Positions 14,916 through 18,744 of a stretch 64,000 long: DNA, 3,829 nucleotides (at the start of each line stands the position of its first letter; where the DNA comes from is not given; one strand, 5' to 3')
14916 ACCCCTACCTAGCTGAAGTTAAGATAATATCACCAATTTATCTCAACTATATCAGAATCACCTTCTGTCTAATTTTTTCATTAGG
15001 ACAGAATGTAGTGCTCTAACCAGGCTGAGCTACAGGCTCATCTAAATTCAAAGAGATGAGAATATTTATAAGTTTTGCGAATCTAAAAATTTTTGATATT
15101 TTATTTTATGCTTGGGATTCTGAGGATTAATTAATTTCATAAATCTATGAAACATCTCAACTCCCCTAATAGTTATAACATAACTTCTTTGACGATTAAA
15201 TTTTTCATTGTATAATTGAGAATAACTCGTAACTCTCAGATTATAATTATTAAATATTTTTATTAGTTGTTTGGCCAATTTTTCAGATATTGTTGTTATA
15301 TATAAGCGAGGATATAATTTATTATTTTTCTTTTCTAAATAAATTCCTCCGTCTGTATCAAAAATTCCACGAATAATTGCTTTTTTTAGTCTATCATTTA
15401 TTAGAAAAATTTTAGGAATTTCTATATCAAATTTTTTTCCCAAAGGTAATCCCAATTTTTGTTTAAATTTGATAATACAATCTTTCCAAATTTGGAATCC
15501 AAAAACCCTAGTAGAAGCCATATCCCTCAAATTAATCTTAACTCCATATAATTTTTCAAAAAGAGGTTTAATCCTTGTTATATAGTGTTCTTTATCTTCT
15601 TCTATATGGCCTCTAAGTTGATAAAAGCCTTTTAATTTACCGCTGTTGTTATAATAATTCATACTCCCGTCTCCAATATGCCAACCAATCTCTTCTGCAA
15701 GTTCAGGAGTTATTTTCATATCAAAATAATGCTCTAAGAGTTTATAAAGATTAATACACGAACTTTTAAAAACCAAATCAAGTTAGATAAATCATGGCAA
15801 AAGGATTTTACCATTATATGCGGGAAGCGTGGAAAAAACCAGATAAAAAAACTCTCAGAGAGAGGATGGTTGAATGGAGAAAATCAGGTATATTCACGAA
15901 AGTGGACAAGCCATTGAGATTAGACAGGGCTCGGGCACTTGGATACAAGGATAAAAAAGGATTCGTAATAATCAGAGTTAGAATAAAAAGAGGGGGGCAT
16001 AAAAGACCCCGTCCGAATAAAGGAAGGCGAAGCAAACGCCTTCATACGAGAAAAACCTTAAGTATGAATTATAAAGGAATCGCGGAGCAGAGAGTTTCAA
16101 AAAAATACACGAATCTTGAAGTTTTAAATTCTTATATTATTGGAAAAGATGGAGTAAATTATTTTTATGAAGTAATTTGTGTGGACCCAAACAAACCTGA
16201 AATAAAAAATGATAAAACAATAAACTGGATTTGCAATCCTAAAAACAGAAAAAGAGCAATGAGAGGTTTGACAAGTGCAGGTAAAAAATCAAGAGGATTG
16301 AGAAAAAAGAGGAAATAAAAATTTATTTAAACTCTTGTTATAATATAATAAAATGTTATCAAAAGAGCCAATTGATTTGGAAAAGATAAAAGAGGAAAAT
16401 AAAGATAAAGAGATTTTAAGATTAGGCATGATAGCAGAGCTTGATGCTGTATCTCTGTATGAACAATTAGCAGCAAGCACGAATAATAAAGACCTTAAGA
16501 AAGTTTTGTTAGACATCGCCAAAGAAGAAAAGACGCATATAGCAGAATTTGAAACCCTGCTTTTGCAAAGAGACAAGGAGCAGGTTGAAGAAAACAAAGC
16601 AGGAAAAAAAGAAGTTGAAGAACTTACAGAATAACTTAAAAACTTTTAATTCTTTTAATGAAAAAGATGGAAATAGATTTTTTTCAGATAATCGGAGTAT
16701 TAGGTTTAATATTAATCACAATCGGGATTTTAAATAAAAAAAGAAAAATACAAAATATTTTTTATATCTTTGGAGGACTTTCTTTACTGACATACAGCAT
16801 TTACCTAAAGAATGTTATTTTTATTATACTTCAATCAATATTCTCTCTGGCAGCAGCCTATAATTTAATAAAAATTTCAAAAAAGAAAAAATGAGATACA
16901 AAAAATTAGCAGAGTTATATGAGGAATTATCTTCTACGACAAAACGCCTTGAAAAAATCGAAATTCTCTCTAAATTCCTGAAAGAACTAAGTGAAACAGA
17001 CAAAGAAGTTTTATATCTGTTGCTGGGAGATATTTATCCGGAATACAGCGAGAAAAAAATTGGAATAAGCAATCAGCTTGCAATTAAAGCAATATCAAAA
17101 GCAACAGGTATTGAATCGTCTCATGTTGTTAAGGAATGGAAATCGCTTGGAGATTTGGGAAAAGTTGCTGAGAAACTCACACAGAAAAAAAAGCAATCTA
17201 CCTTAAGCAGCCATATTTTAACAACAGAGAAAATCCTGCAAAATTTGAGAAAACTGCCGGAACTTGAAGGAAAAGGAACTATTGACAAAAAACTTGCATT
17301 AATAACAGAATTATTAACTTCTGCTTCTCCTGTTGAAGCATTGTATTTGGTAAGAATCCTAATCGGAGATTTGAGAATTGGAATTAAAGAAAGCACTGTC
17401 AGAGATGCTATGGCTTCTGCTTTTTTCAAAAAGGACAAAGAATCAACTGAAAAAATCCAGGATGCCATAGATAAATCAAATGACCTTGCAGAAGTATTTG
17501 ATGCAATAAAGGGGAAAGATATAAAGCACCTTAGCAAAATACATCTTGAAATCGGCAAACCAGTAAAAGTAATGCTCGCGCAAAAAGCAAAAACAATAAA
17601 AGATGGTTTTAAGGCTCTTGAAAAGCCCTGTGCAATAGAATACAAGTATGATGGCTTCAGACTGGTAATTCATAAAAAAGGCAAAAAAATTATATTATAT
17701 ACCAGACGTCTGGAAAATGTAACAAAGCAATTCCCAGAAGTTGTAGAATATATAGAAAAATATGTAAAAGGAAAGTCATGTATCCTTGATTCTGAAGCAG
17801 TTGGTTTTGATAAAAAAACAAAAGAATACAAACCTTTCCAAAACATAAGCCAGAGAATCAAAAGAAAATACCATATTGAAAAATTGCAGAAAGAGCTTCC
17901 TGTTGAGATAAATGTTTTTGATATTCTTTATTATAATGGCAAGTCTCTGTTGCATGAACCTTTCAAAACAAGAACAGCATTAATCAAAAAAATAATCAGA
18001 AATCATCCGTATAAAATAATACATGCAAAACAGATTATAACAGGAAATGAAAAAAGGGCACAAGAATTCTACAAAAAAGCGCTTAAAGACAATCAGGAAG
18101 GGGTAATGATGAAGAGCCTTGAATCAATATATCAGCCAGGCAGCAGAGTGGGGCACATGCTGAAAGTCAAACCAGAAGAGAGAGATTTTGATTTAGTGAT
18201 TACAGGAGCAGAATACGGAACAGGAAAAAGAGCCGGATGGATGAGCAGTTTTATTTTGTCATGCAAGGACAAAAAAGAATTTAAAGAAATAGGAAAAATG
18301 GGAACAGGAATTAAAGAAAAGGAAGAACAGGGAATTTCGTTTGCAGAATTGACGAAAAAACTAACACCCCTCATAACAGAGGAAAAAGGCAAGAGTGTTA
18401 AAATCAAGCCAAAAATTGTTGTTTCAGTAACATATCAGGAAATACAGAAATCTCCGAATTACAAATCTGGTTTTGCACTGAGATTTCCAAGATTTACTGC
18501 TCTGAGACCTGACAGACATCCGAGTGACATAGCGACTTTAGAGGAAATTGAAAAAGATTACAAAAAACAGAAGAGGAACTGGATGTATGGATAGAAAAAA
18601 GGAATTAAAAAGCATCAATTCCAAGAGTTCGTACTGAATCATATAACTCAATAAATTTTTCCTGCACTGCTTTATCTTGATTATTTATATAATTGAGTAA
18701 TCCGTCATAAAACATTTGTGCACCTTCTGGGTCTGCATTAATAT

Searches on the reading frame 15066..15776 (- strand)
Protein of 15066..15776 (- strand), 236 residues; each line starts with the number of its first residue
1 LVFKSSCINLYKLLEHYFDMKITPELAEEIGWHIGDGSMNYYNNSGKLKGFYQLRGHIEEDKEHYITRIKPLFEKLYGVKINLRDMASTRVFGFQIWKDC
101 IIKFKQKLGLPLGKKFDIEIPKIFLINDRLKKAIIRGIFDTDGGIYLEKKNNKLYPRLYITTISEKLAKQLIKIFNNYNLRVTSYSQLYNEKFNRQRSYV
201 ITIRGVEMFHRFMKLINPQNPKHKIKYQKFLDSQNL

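Call 13: search_protein_families(library=pfam, proteins=[window:15066-15776:-])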
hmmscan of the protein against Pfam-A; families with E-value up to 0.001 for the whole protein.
window:15066-15776:- (236 aa): 1 family
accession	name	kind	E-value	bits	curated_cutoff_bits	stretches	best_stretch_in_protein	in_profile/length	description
PF14528.11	LAGLIDADG_3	-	2.9e-08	34.3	22.5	1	131-216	3-81/82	LAGLIDADG-like domain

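Call 54: find_homologous_proteins(query=window:15069-15719:-, max_evalue=0.00001)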
Query seq(217 aa) (217 aa): 564 proteins with E <= 0.00001 among 684 candidates; the best 120 are listed.
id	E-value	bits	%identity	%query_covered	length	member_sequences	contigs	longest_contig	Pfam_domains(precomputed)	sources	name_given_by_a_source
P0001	6.2e-106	371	75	100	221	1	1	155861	PF05204.20,PF14528.12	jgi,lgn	jgi:DNA-binding transcriptional regulator WhiA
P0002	4.3e-105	368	76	99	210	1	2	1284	PF05204.20,PF14528.12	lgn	-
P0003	1.4e-104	367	73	100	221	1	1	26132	PF14528.12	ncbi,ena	-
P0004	8.6e-104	364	74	100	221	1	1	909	PF14528.12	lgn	-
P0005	1.4e-103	364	75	100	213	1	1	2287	PF05204.20,PF14528.12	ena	-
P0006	3.6e-103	362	77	100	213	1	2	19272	PF14528.12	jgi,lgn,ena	-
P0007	4.3e-103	362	74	100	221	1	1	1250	PF14528.12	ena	-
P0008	6.6e-103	361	74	99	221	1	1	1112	PF14528.12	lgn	-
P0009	8.8e-103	361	75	100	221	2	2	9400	PF14528.12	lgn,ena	-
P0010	2.5e-102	359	73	100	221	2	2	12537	PF14528.12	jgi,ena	-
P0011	3.1e-102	359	72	98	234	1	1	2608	PF14528.12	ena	-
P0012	3.2e-102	359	74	100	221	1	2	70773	PF14528.12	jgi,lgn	-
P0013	5.8e-102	358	71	100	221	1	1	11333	PF14528.12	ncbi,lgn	-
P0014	1.9e-101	357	73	99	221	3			PF14528.12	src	-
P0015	2.0e-101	357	70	99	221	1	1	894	PF14528.12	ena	-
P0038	1.8e-99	350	71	100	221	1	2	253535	PF14528.12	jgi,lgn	jgi:DNA-binding transcriptional regulator WhiA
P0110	1.1e-94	334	68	100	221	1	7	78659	PF14528.12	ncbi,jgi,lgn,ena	-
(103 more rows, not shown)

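Call 55: find_encoding_contigs(protein=P0001, flank=2500, max_places=2)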
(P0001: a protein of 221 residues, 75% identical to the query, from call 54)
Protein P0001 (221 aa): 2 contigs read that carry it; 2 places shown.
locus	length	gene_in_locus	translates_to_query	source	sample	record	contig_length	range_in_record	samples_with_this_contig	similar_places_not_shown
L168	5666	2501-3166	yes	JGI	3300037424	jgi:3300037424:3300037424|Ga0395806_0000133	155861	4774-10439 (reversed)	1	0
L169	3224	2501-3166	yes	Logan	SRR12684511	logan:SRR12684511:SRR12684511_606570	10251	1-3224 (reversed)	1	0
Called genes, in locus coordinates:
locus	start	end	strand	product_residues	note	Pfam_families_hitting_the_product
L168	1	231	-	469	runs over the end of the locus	PF00133:tRNA-synt_1, PF09334:tRNA-synt_1g, PF19303:Anticodon_3 (faint), PF09334:tRNA-synt_1g, PF00133:tRNA-synt_1, PF01406:tRNA-synt_1e (weak), PF08264:Anticodon_1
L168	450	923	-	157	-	-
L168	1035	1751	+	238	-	PF01978:TrmB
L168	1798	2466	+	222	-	-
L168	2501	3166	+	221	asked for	PF05204:Hom_end (faint), PF14528:LAGLIDADG_3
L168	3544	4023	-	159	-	-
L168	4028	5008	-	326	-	-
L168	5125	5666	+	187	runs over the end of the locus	PF00827:Ribosomal_L15e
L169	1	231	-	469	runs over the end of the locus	PF00133:tRNA-synt_1, PF09334:tRNA-synt_1g, PF19303:Anticodon_3 (faint), PF09334:tRNA-synt_1g, PF00133:tRNA-synt_1, PF01406:tRNA-synt_1e (weak), PF08264:Anticodon_1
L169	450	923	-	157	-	-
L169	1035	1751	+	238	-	PF01978:TrmB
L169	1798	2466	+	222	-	-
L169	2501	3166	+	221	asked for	PF05204:Hom_end (faint), PF14528:LAGLIDADG_3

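Call 56: find_encoding_contigs(protein=P0038, flank=2500, max_places=2)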
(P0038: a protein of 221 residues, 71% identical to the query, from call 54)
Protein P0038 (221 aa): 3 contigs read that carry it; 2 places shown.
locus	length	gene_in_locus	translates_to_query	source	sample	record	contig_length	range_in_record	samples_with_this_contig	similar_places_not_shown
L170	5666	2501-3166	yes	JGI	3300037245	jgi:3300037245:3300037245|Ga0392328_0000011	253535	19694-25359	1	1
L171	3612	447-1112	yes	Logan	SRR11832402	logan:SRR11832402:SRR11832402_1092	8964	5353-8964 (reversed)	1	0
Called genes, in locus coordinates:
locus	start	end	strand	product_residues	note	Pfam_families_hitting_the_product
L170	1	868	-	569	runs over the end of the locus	PF04675:DNA_ligase_A_N, PF01068:DNA_ligase_A_M, PF04679:DNA_ligase_A_C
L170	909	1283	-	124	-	PF06397:Desulfoferrod_N, PF01880:Desulfoferrodox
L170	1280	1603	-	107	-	PF18905:DUF5661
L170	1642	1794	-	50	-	-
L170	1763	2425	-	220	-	PF00827:Ribosomal_L15e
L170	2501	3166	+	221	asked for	PF14528:LAGLIDADG_3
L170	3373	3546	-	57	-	-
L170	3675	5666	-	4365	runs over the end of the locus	PF00801:PKD (faint), PF13385:Laminin_G_3, PF18911:PKD_4 (weak)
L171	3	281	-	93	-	?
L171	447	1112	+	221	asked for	PF14528:LAGLIDADG_3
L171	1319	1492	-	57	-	-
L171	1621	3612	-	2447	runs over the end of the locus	?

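Call 57: find_encoding_contigs(protein=P0110, flank=2500, max_places=3)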
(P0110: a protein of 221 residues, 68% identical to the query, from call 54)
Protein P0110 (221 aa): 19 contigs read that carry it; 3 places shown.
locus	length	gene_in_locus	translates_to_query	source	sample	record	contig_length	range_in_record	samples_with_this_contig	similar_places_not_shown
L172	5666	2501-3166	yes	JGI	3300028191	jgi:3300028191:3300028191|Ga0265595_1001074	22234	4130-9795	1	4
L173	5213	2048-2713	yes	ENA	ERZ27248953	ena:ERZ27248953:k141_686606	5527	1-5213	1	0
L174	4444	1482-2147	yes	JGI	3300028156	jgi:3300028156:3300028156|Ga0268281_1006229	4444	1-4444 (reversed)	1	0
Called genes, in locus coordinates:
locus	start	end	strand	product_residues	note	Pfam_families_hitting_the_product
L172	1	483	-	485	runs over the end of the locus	PF00133:tRNA-synt_1, PF01406:tRNA-synt_1e, PF09334:tRNA-synt_1g, PF00133:tRNA-synt_1, PF01406:tRNA-synt_1e (weak), PF08264:Anticodon_1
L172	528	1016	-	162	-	-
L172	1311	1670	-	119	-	-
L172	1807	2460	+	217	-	PF13240:Zn_Ribbon_1 (weak)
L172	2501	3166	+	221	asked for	PF14528:LAGLIDADG_3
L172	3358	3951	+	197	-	PF02457:DAC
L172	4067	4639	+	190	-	PF00827:Ribosomal_L15e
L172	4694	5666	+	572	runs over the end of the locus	PF04675:DNA_ligase_A_N, PF01068:DNA_ligase_A_M, PF04679:DNA_ligase_A_C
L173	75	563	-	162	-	-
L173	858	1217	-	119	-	-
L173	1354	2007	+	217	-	PF13240:Zn_Ribbon_1 (weak)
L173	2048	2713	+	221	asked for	PF14528:LAGLIDADG_3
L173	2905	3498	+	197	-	PF02457:DAC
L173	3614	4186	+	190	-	PF00827:Ribosomal_L15e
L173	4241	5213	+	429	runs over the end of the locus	?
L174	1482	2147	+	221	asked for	PF14528:LAGLIDADG_3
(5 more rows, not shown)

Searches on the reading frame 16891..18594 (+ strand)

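Call 13: search_protein_families(library=pfam, proteins=[window:16891-18594:+])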
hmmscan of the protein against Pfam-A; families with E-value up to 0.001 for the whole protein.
window:16891-18594:+ (567 aa): 3 families
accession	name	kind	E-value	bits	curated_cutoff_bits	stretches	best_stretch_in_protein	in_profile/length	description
PF01068.26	DNA_ligase_A_M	-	3.3e-57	193.9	26.2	1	228-427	2-204/204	ATP dependent DNA ligase domain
PF04675.19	DNA_ligase_A_N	-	1.9e-40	139.3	24.6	1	3-175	2-174/174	DNA ligase N terminus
PF04679.21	DNA_ligase_A_C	-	1.3e-14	54.8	27.5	1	447-542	1-94/94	ATP dependent DNA ligase C terminal region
